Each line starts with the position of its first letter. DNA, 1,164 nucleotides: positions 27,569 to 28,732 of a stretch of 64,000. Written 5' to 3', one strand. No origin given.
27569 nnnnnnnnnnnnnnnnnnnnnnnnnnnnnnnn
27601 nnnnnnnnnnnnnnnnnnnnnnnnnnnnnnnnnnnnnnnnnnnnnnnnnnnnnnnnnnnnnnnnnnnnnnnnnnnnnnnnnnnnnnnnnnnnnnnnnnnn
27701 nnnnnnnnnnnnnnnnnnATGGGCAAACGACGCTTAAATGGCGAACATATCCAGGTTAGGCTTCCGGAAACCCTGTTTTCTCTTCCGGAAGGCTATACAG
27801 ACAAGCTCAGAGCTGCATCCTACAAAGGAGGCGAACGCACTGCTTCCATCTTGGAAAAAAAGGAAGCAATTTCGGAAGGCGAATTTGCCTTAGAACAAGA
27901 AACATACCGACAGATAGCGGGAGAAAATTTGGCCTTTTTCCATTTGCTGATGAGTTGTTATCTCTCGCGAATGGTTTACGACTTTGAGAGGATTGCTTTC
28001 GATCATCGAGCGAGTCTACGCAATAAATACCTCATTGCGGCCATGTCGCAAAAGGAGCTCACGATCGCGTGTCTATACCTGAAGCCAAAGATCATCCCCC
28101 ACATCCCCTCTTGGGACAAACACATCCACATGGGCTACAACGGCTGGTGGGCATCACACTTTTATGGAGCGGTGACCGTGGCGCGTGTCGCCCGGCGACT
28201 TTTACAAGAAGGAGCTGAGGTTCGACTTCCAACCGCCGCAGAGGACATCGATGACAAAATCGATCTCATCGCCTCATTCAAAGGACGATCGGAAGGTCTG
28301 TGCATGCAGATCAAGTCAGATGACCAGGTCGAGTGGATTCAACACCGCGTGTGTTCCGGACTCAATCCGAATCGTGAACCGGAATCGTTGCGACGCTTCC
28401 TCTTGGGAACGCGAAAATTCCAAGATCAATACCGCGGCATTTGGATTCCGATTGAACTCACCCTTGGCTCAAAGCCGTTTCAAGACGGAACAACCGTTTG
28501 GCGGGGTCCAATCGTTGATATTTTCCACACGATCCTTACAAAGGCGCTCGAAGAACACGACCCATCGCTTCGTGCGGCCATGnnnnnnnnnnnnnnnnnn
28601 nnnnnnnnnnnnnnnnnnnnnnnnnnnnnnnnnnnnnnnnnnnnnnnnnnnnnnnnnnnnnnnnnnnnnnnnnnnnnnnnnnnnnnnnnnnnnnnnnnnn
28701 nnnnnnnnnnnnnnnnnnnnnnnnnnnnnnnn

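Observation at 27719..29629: Tandem paralogs of an uncharacterised ~290-aa family with RHH-like N-terminus and nuclease-like core motif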

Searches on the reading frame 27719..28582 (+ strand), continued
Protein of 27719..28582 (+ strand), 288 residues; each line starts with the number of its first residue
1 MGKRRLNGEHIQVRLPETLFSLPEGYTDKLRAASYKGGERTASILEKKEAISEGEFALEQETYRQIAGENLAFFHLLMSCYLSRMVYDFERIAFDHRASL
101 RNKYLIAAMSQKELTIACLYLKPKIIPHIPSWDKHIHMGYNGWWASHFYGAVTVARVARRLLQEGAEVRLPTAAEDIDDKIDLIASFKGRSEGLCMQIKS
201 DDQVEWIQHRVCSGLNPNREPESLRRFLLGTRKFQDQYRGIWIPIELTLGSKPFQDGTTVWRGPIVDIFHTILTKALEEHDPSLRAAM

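Call 43: find_encoding_contigs(protein=P0100, flank=5000, max_places=2)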
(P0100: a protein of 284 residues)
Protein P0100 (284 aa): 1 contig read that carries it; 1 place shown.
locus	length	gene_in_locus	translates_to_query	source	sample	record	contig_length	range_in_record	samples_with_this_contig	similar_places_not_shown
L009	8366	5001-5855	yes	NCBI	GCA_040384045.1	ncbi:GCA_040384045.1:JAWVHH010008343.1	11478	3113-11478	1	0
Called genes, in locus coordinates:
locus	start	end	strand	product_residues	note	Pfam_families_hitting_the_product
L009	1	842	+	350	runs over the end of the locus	PF00154:RecA_N, PF08423:Rad51, PF06745:ATPase (faint), PF01637:ATPase_2 (weak), PF21096:RecA_C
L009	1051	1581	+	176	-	PF01850:PIN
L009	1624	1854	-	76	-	-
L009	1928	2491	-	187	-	PF08207:EFP_N, PF01132:EFP, PF09285:Elong-fact-P_C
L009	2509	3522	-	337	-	PF00152:tRNA-synt_2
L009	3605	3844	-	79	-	PF01084:Ribosomal_S18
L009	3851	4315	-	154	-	PF00436:SSB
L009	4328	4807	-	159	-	PF01250:Ribosomal_S6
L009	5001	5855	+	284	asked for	-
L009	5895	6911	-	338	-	-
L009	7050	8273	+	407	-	PF01555:N6_N4_Mtase, PF01170:UPF0020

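Call 61: find_encoding_contigs(protein=P0162, flank=4000, max_places=1)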
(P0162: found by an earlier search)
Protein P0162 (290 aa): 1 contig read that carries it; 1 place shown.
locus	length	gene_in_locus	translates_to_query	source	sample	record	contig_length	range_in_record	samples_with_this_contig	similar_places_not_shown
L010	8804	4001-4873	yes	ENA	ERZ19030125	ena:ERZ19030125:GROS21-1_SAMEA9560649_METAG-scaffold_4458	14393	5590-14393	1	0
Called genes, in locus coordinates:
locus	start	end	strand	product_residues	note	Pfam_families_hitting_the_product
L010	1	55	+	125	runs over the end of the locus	-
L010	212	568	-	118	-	-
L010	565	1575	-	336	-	-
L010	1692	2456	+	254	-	PF01047:MarR (weak), PF01978:TrmB, PF12802:MarR_2 (weak)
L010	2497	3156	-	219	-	PF00702:Hydrolase (weak), PF13419:HAD_2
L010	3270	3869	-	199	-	PF00561:Abhydrolase_1 (weak), PF06821:Ser_hydrolase, PF12146:Hydrolase_4 (faint), PF12697:Abhydrolase_6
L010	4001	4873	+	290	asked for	-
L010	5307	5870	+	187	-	-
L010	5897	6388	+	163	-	PF01872:RibD_C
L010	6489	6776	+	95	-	PF07866:DUF1653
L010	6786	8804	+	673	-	?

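Call 62: find_encoding_contigs(protein=P0058, flank=4000, max_places=1)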
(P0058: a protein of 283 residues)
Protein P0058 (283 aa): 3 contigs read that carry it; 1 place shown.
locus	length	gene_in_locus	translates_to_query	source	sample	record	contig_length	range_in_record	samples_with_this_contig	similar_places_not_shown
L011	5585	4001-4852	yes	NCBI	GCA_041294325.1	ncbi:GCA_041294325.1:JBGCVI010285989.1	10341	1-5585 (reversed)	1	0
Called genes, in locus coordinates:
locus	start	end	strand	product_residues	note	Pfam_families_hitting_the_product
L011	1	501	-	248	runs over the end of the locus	PF01145:Band_7, PF13421:Band_7_1 (weak)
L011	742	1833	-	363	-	PF11376:DUF3179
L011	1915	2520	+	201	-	PF00081:Sod_Fe_N (weak), PF02777:Sod_Fe_C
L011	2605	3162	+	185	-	PF00578:AhpC-TSA, PF08534:Redoxin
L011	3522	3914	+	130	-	-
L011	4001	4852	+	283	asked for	-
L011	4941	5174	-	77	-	PF00462:Glutaredoxin, PF05768:Glrx-like (weak), PF13417:GST_N_3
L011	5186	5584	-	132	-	?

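Call 63: find_encoding_contigs(protein=P0166, flank=4000, max_places=1)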
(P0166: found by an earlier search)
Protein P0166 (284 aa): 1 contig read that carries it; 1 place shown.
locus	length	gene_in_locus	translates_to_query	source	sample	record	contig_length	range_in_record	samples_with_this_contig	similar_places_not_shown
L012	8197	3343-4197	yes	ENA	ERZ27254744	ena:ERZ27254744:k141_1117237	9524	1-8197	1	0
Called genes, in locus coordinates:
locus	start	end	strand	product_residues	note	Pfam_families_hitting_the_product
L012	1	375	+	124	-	?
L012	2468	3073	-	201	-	PF00561:Abhydrolase_1 (weak), PF06821:Ser_hydrolase, PF12146:Hydrolase_4 (faint), PF12697:Abhydrolase_6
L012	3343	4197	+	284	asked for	-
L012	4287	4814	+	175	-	PF00293:NUDIX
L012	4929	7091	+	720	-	PF00932:LTD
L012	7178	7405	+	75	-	-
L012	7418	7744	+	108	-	-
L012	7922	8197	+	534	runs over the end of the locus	?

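Call 69: find_encoding_contigs(protein=P0019, flank=4000, max_places=2)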
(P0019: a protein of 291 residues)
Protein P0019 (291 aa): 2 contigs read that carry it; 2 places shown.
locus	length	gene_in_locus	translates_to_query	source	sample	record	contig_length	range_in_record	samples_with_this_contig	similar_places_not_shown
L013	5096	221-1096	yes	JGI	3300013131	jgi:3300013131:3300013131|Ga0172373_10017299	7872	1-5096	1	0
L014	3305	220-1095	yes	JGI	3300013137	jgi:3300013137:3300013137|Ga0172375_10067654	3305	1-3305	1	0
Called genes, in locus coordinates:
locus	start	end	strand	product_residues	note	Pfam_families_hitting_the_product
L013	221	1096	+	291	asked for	-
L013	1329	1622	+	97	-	PF07866:DUF1653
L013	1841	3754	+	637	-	PF00932:LTD, PF01336:tRNA_anti-codon (faint)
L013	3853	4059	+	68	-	-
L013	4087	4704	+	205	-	-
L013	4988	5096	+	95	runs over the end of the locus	-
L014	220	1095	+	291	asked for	-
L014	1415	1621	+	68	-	PF07866:DUF1653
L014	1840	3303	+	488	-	?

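Call 71: find_encoding_contigs(protein=P0002, flank=3000, max_places=2)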
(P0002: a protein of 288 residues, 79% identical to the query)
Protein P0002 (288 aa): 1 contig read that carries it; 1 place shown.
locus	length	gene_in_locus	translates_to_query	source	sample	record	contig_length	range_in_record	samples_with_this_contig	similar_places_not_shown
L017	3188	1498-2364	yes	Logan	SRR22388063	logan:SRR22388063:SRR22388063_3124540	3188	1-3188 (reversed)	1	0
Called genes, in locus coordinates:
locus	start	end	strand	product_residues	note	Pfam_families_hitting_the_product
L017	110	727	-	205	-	-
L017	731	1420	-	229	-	PF12146:Hydrolase_4 (faint), PF00561:Abhydrolase_1 (faint), PF06821:Ser_hydrolase, PF12697:Abhydrolase_6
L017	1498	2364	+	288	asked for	-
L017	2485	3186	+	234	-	?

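Call 80: list_cluster_members(proteins=[P0046, P0041, P0042, P0059, P0050, P0048, P0040, P0044, P0023, P0026])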
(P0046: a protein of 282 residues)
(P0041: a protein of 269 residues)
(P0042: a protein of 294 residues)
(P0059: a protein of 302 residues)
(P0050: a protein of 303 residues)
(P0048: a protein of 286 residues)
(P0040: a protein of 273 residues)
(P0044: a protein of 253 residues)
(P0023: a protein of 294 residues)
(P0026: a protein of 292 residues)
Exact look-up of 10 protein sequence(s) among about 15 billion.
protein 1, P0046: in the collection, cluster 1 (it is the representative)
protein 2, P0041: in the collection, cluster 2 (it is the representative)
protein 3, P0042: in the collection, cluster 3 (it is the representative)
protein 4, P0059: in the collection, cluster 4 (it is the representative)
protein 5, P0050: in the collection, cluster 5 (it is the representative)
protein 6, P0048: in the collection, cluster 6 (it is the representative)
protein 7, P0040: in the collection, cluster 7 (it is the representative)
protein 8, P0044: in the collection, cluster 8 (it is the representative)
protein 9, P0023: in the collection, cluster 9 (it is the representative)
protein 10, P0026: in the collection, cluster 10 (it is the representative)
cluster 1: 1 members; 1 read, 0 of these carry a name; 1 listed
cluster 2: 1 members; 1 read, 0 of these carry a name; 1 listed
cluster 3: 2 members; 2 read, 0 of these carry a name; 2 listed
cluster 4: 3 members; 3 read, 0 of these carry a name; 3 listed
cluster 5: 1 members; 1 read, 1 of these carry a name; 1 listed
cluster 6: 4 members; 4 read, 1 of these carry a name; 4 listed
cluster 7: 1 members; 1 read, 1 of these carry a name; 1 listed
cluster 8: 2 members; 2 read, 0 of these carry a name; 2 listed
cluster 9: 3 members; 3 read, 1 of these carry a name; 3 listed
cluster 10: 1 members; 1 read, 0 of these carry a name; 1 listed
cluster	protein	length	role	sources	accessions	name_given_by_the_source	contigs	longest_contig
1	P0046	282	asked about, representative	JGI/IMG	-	-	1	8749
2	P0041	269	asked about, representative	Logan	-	-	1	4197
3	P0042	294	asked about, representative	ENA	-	-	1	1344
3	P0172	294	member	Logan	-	-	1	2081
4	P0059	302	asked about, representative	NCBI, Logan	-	-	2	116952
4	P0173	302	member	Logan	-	-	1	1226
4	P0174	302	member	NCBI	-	-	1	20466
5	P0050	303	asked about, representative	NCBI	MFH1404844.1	MAG: hypothetical protein ABIH21_01975 [Patescibacteria group bacterium]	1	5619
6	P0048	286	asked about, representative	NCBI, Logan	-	-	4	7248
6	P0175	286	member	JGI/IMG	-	hypothetical protein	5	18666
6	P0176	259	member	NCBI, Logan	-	-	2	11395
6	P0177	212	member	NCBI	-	-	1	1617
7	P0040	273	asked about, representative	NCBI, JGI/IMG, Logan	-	hypothetical protein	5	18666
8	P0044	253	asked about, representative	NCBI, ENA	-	-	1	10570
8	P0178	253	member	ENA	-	-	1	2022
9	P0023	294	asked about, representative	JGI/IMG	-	hypothetical protein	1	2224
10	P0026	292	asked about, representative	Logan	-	-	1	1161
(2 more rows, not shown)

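Call 81: find_encoding_contigs(protein=P0040, flank=5000, max_places=1)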
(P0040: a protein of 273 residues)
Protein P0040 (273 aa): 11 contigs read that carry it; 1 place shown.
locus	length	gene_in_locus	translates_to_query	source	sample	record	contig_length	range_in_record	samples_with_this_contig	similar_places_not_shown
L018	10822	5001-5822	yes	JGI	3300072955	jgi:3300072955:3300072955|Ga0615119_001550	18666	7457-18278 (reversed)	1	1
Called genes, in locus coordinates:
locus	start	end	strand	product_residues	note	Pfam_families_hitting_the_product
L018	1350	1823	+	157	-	PF02590:SPOUT_MTase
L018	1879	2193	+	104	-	PF01371:Trp_repressor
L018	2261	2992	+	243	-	PF24827:AstE_AspA_cat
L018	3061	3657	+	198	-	PF00583:Acetyltransf_1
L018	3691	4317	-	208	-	PF00702:Hydrolase (weak), PF13419:HAD_2 (weak)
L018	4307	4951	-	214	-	PF12146:Hydrolase_4 (faint), PF00561:Abhydrolase_1 (weak), PF06821:Ser_hydrolase, PF12695:Abhydrolase_5 (faint), PF12697:Abhydrolase_6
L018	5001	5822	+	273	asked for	-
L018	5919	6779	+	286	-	-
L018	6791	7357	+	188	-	-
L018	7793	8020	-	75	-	-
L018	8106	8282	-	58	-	-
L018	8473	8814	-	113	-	-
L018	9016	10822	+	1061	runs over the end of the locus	PF00932:LTD, PF01336:tRNA_anti-codon (faint), PF18942:DUF5689 (weak)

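Call 86: search_protein_families(library=ncbifam, alignment_id=A2, max_evalue=0.1)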
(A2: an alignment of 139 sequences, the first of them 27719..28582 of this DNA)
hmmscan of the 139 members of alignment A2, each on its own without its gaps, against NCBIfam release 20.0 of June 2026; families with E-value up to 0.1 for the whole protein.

A. member 1, window:27719-28582:+ (288 aa): 1 family
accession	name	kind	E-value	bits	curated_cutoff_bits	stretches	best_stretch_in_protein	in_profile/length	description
TIGR02135.1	phoU_full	equivalog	0.0096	15.5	130.25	1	30-93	29-92/212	phosphate signaling complex protein PhoU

B. families by the number of members that match (of 139 scanned): 18 families
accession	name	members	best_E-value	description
NF004626.0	PRK05967.1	1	0.0039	cystathionine beta-lyase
NF004136.0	PRK05618.3-2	1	0.0042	50S ribosomal protein L25/general stress protein Ctc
NF004135.0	PRK05618.3-1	1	0.0047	50S ribosomal protein L25/general stress protein Ctc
NF033624.1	HpxX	1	0.0049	oxalurate catabolism protein HpxX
NF006608.0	PRK09169.1-2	1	0.0075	hypothetical protein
TIGR02135.1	phoU_full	1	0.0096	phosphate signaling complex protein PhoU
NF007626.0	PRK10286.1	1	0.014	methylated-DNA--[protein]-cysteine S-methyltransferase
NF047767.1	LBF_2804_fam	1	0.016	LBF_2804 family protein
NF041502.1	integrase_1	1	0.019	site-specific integrase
NF009151.0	PRK12497.1-5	1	0.03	YraN family protein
NF003587.0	PRK05253.1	1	0.049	sulfate adenylyltransferase subunit CysD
NF000047.1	ErmV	1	0.05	23S rRNA (adenine(2058)-N(6))-methyltransferase Erm(V)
NF007386.0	PRK09907.1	1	0.053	endoribonuclease MazF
NF047416.1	penta_HetL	1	0.078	heterocyst differentiation pentapeptide repeat protein HetL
TIGR03109.2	exosort_XrtA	1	0.087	exosortase A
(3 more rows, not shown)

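Call 87: search_protein_families(library=padloc, alignment_id=A2, max_evalue=0.1)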
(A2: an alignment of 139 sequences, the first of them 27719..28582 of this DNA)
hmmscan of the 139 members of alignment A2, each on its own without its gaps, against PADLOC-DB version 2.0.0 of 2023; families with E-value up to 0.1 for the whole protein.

A. member 1, window:27719-28582:+ (288 aa): 0 families

B. families by the number of members that match (of 139 scanned): 8 families
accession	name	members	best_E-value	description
PDLC02159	Avs1b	1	0.0055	-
PDLC01903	CARF4--CARF_PDDEXK_TM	1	0.012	-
PDLC01288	Cas8f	1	0.015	CAS-I-F; effector_LS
PDLC04925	PDC-S14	1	0.03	-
PDLC02910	HicA-like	1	0.032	-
PDLC02557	PglZ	1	0.035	PglZ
PDLC05040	PDC-S57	1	0.036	-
PDLC01868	CARF3--CARF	1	0.04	-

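Call 93: fold_search(model_id=the predicted structure, library=viral)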
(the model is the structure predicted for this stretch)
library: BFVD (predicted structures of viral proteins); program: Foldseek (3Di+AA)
matches with E <= 10: 156; with E <= 0.001: 0
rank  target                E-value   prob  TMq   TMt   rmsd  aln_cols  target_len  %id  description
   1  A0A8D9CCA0            1.0e-01  0.23  0.18  0.07  14.7       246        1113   13  Uncharacterized protein [uncultured marine phage]
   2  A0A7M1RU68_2          1.4e-01  0.23  0.25  0.08  20.6       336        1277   12  NTF2 domain-containing protein [uncultured phage cr272_1]
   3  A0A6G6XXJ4            2.8e-01  0.92  0.24  0.46   4.9       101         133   14  Uncharacterized protein [Ochrobactrum phage vB_OspP_OH]
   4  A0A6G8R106            2.8e-01  0.16  0.21  0.19  17.4       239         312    9  Cas4 family exonuclease [Microbacterium phage Arete]
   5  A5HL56                3.2e-01  0.91  0.17  0.26   3.5        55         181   22  PfWMP3_05 [Phormidium phage Pf-WMP3]
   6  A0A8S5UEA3            5.9e-01  0.10  0.14  0.06  19.3       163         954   12  Minor tail protein [Siphoviridae sp. ctJLm32]
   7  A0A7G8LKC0            6.2e-01  0.18  0.22  0.26  16.4       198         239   13  (no name in the UniProt tables at hand)
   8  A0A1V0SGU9            7.2e-01  0.05  0.15  0.08  19.1       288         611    9  Peptidase [Hokovirus HKV1]
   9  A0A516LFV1            8.4e-01  0.07  0.19  0.16  17.3       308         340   10  (no name in the UniProt tables at hand)
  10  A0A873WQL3            8.8e-01  0.38  0.20  0.36   5.7       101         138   13  (no name in the UniProt tables at hand)
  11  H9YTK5                9.2e-01  0.47  0.19  0.48   5.3       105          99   14  (no name in the UniProt tables at hand)
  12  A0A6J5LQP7            1.1e+00  0.05  0.12  0.07  18.5       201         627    9  Uncharacterized protein [uncultured Caudovirales phage]
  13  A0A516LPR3            1.2e+00  0.11  0.25  0.19  13.3       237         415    9  (no name in the UniProt tables at hand)
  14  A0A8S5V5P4            1.2e+00  0.13  0.15  0.13  15.5       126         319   10  PD-(D/E)XK nuclease superfamily protein [Myoviridae sp. ct4uh47]
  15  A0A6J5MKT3            1.3e+00  0.11  0.25  0.21  15.9       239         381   13  DUF2800 domain-containing protein [uncultured Caudovirales phage]
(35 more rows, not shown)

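Call 104: find_related_loci(query=A3, collection=metagenome_contigs, flank=3000)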
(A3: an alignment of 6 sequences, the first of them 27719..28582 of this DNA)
Query A3 (288 aa) in metagenome_contigs; peptide patterns used: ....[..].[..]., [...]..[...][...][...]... (x = any residue, [..] = any of these).
492 stretches matched a pattern; 1 encode a relative of the query (tblastn E <= 1e-3); 1 distinct loci.
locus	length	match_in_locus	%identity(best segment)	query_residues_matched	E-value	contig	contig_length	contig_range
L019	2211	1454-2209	39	2-254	1e-55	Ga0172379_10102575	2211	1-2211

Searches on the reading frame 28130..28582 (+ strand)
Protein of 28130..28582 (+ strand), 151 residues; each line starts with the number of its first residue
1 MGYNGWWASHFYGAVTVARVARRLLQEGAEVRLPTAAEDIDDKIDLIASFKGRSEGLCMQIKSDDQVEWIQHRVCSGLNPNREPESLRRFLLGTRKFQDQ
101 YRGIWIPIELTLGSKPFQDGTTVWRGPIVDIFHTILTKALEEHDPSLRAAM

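Call 57: predict_structure(alignment_id=A4)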
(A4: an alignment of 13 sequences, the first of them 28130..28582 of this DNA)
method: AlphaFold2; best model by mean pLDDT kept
length: 151 residues; sequences in the alignment: 13
mean_pLDDT: 85.7   pTM: 0.80
mean pLDDT of the five models: 85.7, 82.7, 82.4, 82.3, 81.1
residues with pLDDT >= 90: 75; 70-90: 61; 50-70: 11; < 50: 4
segments of 3 or more residues with pLDDT < 50: none
pLDDT, mean of each block of 10 residues (from residue 1): 75 88 94 86 90 92 87 91 93 92 93 76 82 90 61 42
secondary structure, 60 per line:
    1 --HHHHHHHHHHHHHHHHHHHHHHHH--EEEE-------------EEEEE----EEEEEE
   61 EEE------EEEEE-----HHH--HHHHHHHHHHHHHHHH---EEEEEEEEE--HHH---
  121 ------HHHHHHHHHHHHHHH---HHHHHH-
elements in order: H3-26 E29-32 E46-50 E55-63 E70-74 H85-100 E104-112 H127-141 H145-150

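Call 59: fold_search(model_id=the predicted structure, library=pdb)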
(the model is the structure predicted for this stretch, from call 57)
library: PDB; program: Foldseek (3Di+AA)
matches with E <= 10: 607; with E <= 0.001: 0
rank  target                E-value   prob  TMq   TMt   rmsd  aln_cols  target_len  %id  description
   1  1gef_B                4.4e-03  1.00  0.39  0.49   3.3        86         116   17  Crystal structure of the archaeal holliday junction resolvase HJC (released 2001-03-21)
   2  1ob9                  4.7e-03  1.00  0.41  0.49   4.1        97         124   13  Holliday Junction Resolving Enzyme (released 2004-10-15)
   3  1ob8_B                2.6e-02  0.99  0.42  0.50   3.6       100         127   15  Holliday Junction Resolving Enzyme (released 2004-10-15)
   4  1ob8_A                2.6e-02  0.98  0.39  0.48   4.0       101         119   17  Holliday Junction Resolving Enzyme (released 2004-10-15)
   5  4tkd_C                8.7e-02  0.75  0.36  0.42   5.0       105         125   18  Sulfolobus solfataricus HJC mutants (released 2015-08-12)
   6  2wiw_A                9.9e-02  0.82  0.33  0.41   3.5        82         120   13  Crystal structures of Holliday junction resolvases from Archaeoglobus fulgidus bound to DNA substrate (released 2009-05-26)
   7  9dou_A                1.1e-01  0.63  0.43  0.09   8.7       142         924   14  Taeniopygia guttata R2 retrotransposon (R2Tg) initiating target-primed reverse transcription (released 2025-05-21)
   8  1y88                  1.5e-01  0.82  0.27  0.22   2.5        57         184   21  Crystal Structure of Protein of Unknown Function AF1548 (released 2004-12-21)
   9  2ost_A                2.3e-01  0.54  0.29  0.30   5.6        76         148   21  The structure of a bacterial homing endonuclease : I-Ssp6803I (released 2007-03-20)
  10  2rve_B                2.3e-01  0.28  0.24  0.18   5.7        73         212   11  THE CRYSTAL STRUCTURE OF ECORV ENDONUCLEASE AND OF ITS COMPLEXES WITH COGNATE AND NON-COGNATE DNA SEGMENTS (released 1992-01-15)
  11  2eo0_A                2.5e-01  0.54  0.35  0.39   4.7        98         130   19  Crystal Structure of Holliday Junction Resolvase ST1444 (released 2007-10-02)
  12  8a4b_A                2.9e-01  0.47  0.32  0.24   8.4        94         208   18  Structure of human Rep15:Rab3B_Q81L complex. (released 2022-08-10)
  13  1az3_B                2.9e-01  0.35  0.22  0.16   5.1        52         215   12  ECORV ENDONUCLEASE, UNLIGANDED, FORM B (released 1998-05-27)
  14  6qyq_B                3.0e-01  0.07  0.18  0.11  12.4       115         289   11  Crystal structure of human thymidylate synthase (hTS) variant R175C (released 2019-04-17)
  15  8a4b_C                3.5e-01  0.47  0.32  0.25   8.1        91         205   16  Structure of human Rep15:Rab3B_Q81L complex. (released 2022-08-10)
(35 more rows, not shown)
